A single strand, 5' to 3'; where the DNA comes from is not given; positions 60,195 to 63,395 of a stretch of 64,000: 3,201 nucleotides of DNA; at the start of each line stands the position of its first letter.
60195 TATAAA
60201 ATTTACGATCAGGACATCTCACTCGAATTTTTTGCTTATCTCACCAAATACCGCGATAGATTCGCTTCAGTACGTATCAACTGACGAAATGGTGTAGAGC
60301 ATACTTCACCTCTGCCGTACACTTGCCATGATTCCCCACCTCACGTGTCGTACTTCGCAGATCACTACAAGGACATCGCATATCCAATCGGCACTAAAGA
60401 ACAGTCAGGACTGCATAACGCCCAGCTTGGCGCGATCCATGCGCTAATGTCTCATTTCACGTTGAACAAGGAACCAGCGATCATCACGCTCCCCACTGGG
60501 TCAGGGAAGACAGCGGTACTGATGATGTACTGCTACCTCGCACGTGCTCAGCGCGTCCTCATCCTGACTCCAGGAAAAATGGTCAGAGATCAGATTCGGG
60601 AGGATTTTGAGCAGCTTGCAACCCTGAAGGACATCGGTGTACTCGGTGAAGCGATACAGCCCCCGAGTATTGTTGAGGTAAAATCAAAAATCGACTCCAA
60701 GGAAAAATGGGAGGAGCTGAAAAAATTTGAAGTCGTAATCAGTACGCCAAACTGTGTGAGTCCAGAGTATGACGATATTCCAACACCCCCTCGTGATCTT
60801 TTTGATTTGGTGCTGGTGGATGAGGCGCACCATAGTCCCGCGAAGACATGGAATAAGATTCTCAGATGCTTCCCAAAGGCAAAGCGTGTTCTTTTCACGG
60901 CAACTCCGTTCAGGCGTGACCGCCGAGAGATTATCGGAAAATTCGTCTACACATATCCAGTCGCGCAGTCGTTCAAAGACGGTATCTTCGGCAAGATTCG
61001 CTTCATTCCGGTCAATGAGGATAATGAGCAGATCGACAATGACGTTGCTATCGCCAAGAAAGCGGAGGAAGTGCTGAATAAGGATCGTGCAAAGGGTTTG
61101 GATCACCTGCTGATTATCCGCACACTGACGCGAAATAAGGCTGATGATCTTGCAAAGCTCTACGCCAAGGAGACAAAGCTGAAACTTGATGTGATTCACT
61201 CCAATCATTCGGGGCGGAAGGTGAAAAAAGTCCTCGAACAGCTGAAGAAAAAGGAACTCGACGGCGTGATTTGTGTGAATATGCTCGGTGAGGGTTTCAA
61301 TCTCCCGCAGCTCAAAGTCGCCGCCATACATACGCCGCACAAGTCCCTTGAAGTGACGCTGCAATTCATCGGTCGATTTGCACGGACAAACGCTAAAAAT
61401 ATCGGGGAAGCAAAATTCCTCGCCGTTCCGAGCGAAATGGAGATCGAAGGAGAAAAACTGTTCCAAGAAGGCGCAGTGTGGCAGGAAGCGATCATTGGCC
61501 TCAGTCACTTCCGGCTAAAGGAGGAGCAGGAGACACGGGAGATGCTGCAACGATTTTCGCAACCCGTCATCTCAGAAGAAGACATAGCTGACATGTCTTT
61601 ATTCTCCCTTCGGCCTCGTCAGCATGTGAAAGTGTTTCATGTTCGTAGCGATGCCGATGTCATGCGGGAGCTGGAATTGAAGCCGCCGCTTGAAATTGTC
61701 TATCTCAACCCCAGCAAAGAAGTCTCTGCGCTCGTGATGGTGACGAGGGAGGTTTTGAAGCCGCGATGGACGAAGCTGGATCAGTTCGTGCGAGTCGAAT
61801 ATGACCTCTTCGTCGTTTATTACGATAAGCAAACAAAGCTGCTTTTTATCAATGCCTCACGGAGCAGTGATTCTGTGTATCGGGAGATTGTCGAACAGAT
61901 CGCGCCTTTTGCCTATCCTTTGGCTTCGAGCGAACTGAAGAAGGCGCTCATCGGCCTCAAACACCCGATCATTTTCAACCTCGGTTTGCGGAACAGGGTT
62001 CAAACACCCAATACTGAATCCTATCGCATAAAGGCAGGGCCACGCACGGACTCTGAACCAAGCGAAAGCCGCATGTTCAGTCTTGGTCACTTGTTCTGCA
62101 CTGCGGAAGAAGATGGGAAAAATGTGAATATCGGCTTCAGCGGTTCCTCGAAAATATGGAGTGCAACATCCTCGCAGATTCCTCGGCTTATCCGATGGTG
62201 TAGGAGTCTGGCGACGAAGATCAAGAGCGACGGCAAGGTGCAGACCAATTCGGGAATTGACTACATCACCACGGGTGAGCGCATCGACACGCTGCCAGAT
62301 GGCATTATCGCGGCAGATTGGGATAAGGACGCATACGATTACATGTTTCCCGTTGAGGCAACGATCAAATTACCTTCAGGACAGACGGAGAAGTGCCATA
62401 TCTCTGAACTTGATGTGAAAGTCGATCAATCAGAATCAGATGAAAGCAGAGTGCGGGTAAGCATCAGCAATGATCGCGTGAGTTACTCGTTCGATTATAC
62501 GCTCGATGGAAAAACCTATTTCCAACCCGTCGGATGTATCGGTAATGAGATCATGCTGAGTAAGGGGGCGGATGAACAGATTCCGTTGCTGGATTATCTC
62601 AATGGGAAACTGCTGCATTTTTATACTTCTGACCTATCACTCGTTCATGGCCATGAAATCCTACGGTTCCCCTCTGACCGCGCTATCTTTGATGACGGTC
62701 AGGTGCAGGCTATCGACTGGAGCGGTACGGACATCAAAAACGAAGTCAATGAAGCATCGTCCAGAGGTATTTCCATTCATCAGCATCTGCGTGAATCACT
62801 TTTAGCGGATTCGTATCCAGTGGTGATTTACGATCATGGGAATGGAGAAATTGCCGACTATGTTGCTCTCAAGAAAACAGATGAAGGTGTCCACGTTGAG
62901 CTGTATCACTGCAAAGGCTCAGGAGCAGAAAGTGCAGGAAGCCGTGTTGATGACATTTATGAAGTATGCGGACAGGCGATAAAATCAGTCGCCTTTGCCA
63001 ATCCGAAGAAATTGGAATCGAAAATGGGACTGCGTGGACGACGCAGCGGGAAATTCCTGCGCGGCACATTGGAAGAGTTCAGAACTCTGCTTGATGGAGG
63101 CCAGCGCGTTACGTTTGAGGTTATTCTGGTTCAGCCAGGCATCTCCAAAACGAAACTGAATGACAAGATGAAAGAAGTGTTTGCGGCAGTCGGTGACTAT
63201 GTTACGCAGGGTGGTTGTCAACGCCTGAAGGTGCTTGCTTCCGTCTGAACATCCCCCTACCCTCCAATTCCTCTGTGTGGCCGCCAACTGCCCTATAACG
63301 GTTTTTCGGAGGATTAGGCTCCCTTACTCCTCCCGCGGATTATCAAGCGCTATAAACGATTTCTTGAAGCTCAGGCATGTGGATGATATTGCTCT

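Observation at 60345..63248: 967-aa SF2 helicase fused to ~560 aa of unrecognised sequence ending in a nuclease-like core: candidate single-gene defence module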

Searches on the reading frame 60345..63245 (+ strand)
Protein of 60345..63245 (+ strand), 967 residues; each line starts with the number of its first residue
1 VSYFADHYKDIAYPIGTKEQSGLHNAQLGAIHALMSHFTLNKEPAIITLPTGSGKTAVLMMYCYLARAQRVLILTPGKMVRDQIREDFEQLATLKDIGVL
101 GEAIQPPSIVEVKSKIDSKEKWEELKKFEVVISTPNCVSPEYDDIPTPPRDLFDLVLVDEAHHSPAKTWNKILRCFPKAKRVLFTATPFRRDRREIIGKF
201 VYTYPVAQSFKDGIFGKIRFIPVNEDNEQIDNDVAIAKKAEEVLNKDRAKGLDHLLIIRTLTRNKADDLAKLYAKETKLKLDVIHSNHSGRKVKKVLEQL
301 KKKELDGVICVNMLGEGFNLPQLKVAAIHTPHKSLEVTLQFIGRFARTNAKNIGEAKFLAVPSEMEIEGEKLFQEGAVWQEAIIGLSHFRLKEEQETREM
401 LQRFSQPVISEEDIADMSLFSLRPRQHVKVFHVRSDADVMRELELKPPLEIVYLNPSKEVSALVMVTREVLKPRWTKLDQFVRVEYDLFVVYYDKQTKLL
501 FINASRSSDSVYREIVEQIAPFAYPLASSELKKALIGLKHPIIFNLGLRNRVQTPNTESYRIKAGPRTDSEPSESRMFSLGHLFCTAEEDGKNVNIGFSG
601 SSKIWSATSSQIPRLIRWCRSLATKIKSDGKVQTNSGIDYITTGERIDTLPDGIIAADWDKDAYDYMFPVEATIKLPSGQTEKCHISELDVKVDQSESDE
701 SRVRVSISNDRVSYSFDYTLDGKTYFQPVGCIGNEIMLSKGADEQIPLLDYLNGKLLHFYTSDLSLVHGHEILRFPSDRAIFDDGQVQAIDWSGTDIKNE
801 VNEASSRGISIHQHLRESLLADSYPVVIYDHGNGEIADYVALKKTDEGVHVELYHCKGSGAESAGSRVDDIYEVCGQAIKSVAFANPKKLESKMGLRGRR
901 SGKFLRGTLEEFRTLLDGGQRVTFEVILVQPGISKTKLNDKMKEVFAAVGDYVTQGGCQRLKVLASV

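Call 3: search_protein_families(library=pfam, proteins=[window:60345-63245:+], max_evalue=1)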
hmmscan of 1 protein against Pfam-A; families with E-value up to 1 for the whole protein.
window:60345-63245:+ (967 aa): 8 families
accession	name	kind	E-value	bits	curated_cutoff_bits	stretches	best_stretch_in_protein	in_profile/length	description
PF04851.21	ResIII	-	1.6e-24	87.1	22.5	1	23-190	4-164/164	Type III restriction enzyme, res subunit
PF00270.35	DEAD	-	3.4e-14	53.4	26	1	30-192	7-163/167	DEAD/DEAH box helicase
PF18766.7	SWI2_SNF2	-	2.3e-12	47.5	26.7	1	27-245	2-213/221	SWI2/SNF2 ATPase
PF00271.37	Helicase_C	-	1.8e-10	41.5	23.5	1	254-348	16-109/110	Helicase conserved C-terminal domain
PF00176.29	SNF2-rel_dom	-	0.00025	20.7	24.9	1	118-243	94-200/290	SNF2-related domain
PF13245.12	AAA_19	-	0.012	16.2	25.1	1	39-184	8-122/134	AAA domain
PF13401.12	AAA_22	-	0.028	15.2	27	1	46-176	9-108/130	AAA domain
PF22679.2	T1R_D3-like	-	0.11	13.3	27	1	255-328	54-124/158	Type I restriction enzyme subunit R domain 3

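Call 4: search_protein_families(library=padloc, proteins=[window:60345-63245:+], max_evalue=1)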
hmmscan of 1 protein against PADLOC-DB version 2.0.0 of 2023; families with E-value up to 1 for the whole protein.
window:60345-63245:+ (967 aa): 24 families
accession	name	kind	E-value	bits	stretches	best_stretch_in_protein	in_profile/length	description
PDLC02707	PbeA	-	2.2e-13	47.7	2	36-190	262-415/672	PbeA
PDLC03049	REase_I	-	4.6e-09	32.8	1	27-227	172-365/807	Type I restriction enzyme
PDLC02704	PbeA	-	1.4e-08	31.7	2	264-347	548-630/682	PbeA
PDLC03047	REase_I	-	8.2e-08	28.4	2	261-358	612-713/1107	Type I restriction enzyme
PDLC03658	mREase_IV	-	1.4e-07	27.6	1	150-349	333-546/953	Type IV methyl-directed restriction enzyme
PDLC03659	mREase_IV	-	1e-06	24.9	2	151-200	334-383/945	Type IV methyl-directed restriction enzyme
PDLC00194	HamB1|HamB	-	1.1e-06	24.8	2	47-162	250-358/995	DEAD-box helicase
PDLC02706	PbeA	-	5.8e-06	23.2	2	39-244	282-499/722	PbeA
PDLC01252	Cas3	-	4.3e-05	21.1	1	46-358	3-297/324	CAS-I; effector_G3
PDLC05077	PDC-S71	-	9.4e-05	19.4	1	818-891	418-486/589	-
PDLC01770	Cas3g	-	0.00022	17.8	2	38-70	22-60/733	-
PDLC02870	DpdF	-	0.00024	17.7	1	172-348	156-320/534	DpdF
PDLC00175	HamB1|HamB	-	0.00025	16.6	1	23-90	222-293/1000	DEAD-box helicase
PDLC01439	typeIV_DinG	-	0.0018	15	1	27-93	20-82/575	CAS-IV-A; associated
PDLC01769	Cas3g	-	0.0037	13.9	1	38-69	31-62/836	-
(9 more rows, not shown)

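Call 5: search_protein_families(library=ncbifam, proteins=[window:60345-63245:+], max_evalue=1)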
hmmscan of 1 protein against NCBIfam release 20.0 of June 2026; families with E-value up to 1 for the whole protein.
window:60345-63245:+ (967 aa): 25 families
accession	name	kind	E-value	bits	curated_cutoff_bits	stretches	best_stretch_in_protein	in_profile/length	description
NF046051.1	restrict_EcoAI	equivalog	2.3e-14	52.8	550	1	27-284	162-416/768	EcoAI/FtnUII family type I restriction enzme subunit R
NF053632.1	heli_RadD_YejH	equivalog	4.6e-14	51.6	720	2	24-97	4-76/573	DNA repair helicase RadD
NF003673.1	PRK05298.1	equivalog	9.1e-13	47.4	743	2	253-349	443-543/653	excinuclease ABC subunit UvrB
TIGR00631.1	uvrb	equivalog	3.5e-11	42.1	750.1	1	253-349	443-543/658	excinuclease ABC subunit UvrB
TIGR04095.1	dnd_restrict_1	equivalog_domain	7.3e-09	35.1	600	2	38-280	20-269/451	DNA phosphorothioation system restriction enzyme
NF010337.0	PRK13766.1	equivalog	5.8e-08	31.3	610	1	42-164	30-144/781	Hef nuclease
TIGR00348.1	hsdR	subfamily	1.3e-07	30.6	284.55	1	51-247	276-474/674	HsdR family type I site-specific deoxyribonuclease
NF045503.1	repair_heli_XPB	equivalog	3.4e-05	22.6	610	1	20-363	181-522/548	DNA repair helicase XPB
NF008521.0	PRK11448.1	equivalog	3.7e-05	21.9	729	1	23-163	414-551/1123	type I restriction-modification system endonuclease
NF004072.0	PRK05580.2-4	equivalog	0.00019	19.9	1030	1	270-328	421-479/648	primosomal protein N'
NF041063.1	DpdF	equivalog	0.00024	19.8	550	1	27-71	145-187/813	protein DpdF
TIGR00595.1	priA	equivalog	0.00045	18.9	230.35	1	279-330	288-341/509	replication restart helicase PriA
NF008169.0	PRK10917.2-3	equivalog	0.003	16.2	555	1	26-196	233-387/610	ATP-dependent DNA helicase RecG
NF004066.1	PRK05580.1-3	equivalog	0.0037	15.6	813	1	17-89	247-320/788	primosomal protein N'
TIGR02621.3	cas3_GSU0051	exception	0.0066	15.3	400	1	37-69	24-57/854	type I-G CRISPR-associated helicase/endonuclease Cas3g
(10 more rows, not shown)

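Call 6: search_solved_structures(query=window:60345-63245:+, max_evalue=1, show_alignments=0)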
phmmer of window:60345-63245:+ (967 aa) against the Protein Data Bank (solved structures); distinct sequences matched with E-value up to 1: 31.
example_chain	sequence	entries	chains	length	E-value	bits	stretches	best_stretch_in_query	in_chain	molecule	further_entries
3h1t_A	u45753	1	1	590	4.7e-09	37.9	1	148-220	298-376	Type I site-specific restriction-modification system, R (Restriction) subunit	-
7clg_A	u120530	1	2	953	7.1e-08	34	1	39-350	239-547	Putative helicase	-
6jde_B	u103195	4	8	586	5.2e-07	31.1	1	27-97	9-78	Putative DNA repair helicase RadD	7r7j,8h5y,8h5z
9ga3_E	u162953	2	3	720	2.3e-05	25.7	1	251-348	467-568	UvrABC system protein B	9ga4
6p4f_A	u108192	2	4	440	3.6e-05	25.1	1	152-304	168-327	DNA-dependent ATPase XPBII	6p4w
5tnu_A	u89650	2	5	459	4.2e-05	24.8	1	152-304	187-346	DNA-dependent ATPase XPBII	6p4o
6o8e_A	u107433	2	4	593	9.2e-05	23.7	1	255-348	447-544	UvrABC system protein B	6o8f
6p66_A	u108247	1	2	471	9.5e-05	23.7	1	151-219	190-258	DNA repair protein RAD25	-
2fwr_A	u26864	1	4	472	9.6e-05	23.7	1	151-219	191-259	DNA repair protein RAD25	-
1t5l_A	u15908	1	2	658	0.00011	23.4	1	255-350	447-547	UvrABC system protein B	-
2fdc_A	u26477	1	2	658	0.00011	23.4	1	255-350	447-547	UvrABC system protein B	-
1d9x_A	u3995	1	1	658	0.00011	23.4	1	255-350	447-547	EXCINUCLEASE UVRABC COMPONENT UVRB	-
1d9z_A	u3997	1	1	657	0.00011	23.4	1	255-350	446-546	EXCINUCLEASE UVRABC COMPONENT UVRB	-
6o8h_A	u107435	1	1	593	0.00014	23.2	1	255-348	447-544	UvrABC system protein B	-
3uwx_B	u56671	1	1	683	0.00015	23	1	256-350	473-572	UvrABC system protein B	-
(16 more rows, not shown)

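Call 9: search_protein_families(library=phrogs, proteins=[window:60345-63245:+], max_evalue=0.01)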
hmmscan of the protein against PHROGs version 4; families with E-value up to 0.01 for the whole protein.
window:60345-63245:+ (967 aa): 8 families
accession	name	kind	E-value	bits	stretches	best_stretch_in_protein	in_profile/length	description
phrog_16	-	DNA, RNA and nucleotide metabolism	1.9e-40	139.9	1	23-351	273-589/986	DNA helicase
phrog_16694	-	unknown function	5.9e-08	32.1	1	26-214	278-479/1010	-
phrog_9690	-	DNA, RNA and nucleotide metabolism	2.3e-07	31.2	1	124-351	17-259/306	DNA helicase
phrog_3830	-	unknown function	8.7e-07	28.5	1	51-233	299-485/1032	-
phrog_6819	-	DNA, RNA and nucleotide metabolism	1.1e-06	28.4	0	35-136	29-119/645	Holliday junction branch migration helicase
phrog_27849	-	unknown function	0.00029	20.1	1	255-348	448-545/664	-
phrog_2488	-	DNA, RNA and nucleotide metabolism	0.00053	19.8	1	25-93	21-96/579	DNA helicase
phrog_16259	-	DNA, RNA and nucleotide metabolism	0.005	17.1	0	42-94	132-186/330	DNA helicase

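Call 30: search_protein_families(library=pfam, alignment_id=A3, max_evalue=1)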
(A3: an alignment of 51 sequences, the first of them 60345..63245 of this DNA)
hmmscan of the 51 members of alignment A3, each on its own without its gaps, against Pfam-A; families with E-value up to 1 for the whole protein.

A. member 1, window:60345-63245:+ (967 aa): 8 families
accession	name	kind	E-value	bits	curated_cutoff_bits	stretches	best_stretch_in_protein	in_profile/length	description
PF04851.21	ResIII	-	1.6e-24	87.1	22.5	1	23-190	4-164/164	Type III restriction enzyme, res subunit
PF00270.35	DEAD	-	3.4e-14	53.4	26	1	30-192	7-163/167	DEAD/DEAH box helicase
PF18766.7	SWI2_SNF2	-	2.3e-12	47.5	26.7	1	27-245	2-213/221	SWI2/SNF2 ATPase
PF00271.37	Helicase_C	-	1.8e-10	41.5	23.5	1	254-348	16-109/110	Helicase conserved C-terminal domain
PF00176.29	SNF2-rel_dom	-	0.00025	20.7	24.9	1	118-243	94-200/290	SNF2-related domain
PF13245.12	AAA_19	-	0.012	16.2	25.1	1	39-184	8-122/134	AAA domain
PF13401.12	AAA_22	-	0.028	15.2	27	1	46-176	9-108/130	AAA domain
PF22679.2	T1R_D3-like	-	0.11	13.3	27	1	255-328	54-124/158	Type I restriction enzyme subunit R domain 3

B. families by the number of members that match (of 51 scanned): 39 families (the first 25 are shown)
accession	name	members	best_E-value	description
PF04851.21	ResIII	51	3.9e-26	Type III restriction enzyme, res subunit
PF00270.35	DEAD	51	7.7e-17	DEAD/DEAH box helicase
PF18766.7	SWI2_SNF2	51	1.8e-13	SWI2/SNF2 ATPase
PF00271.37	Helicase_C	51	4e-12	Helicase conserved C-terminal domain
PF22679.2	T1R_D3-like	29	1.9e-05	Type I restriction enzyme subunit R domain 3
PF00176.29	SNF2-rel_dom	23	1.4e-05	SNF2-related domain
PF13604.12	AAA_30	13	0.00028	AAA domain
PF13401.12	AAA_22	13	0.0024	AAA domain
PF07652.20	Flavi_DEAD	13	0.0056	Flavivirus DEAD domain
PF13245.12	AAA_19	12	0.00045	AAA domain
PF13086.12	AAA_11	11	0.0026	AAA domain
PF25199.1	nSTAND_NTPase5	7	0.014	Novel STAND NTPase 5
PF02887.21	PK_C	5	0.025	Pyruvate kinase, alpha/beta domain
PF00437.27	T2SSE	4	0.017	Type II/IV secretion system protein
PF13476.12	AAA_23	3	0.0088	AAA domain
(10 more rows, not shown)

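Call 31: search_protein_families(library=padloc, alignment_id=A3, max_evalue=0.01)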
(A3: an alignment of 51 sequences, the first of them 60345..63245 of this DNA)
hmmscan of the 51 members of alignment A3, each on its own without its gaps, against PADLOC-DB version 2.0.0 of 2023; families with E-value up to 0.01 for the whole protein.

A. member 1, window:60345-63245:+ (967 aa): 18 families
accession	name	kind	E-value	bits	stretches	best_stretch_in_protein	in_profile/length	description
PDLC02707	PbeA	-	2.2e-13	47.7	2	36-190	262-415/672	PbeA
PDLC03049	REase_I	-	4.6e-09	32.8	1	27-227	172-365/807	Type I restriction enzyme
PDLC02704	PbeA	-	1.4e-08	31.7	2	264-347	548-630/682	PbeA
PDLC03047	REase_I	-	8.2e-08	28.4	2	261-358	612-713/1107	Type I restriction enzyme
PDLC03658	mREase_IV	-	1.4e-07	27.6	1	150-349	333-546/953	Type IV methyl-directed restriction enzyme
PDLC03659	mREase_IV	-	1e-06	24.9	1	151-200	334-383/945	Type IV methyl-directed restriction enzyme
PDLC00194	HamB1|HamB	-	1.1e-06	24.8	1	47-162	250-358/995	DEAD-box helicase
PDLC02706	PbeA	-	5.8e-06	23.2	1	39-244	282-499/722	PbeA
PDLC01252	Cas3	-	4.3e-05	21.1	1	46-358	3-297/324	CAS-I; effector_G3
PDLC05077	PDC-S71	-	9.4e-05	19.4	1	818-891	418-486/589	-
PDLC01770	Cas3g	-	0.00022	17.8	0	38-70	22-60/733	-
PDLC02870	DpdF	-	0.00024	17.7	1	172-348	156-320/534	DpdF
PDLC00175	HamB1|HamB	-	0.00025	16.6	1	23-90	222-293/1000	DEAD-box helicase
PDLC01439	typeIV_DinG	-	0.0018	15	0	27-93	20-82/575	CAS-IV-A; associated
PDLC01769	Cas3g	-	0.0037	13.9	1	38-69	31-62/836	-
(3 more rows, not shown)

B. families by the number of members that match (of 51 scanned): 59 families (the first 25 are shown)
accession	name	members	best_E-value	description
PDLC02707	PbeA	51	2.7e-17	PbeA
PDLC03658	mREase_IV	51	1.1e-14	Type IV methyl-directed restriction enzyme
PDLC03659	mREase_IV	51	4.4e-13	Type IV methyl-directed restriction enzyme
PDLC02704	PbeA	49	5e-13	PbeA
PDLC01439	typeIV_DinG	46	1.6e-10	CAS-IV-A; associated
PDLC03047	REase_I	39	2e-12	Type I restriction enzyme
PDLC03049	REase_I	37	3.1e-10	Type I restriction enzyme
PDLC02870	DpdF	34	1.1e-10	DpdF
PDLC02864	DpdF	33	1.5e-06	DpdF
PDLC02706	PbeA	30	1.1e-10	PbeA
PDLC01252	Cas3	24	1.5e-08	CAS-I; effector_G3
PDLC00194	HamB1|HamB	22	3.2e-09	DEAD-box helicase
PDLC02705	PbeA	20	1e-05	PbeA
PDLC00174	HamB1|HamB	18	1.3e-05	DEAD-box helicase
PDLC02573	DrmA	18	2.4e-05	DrmA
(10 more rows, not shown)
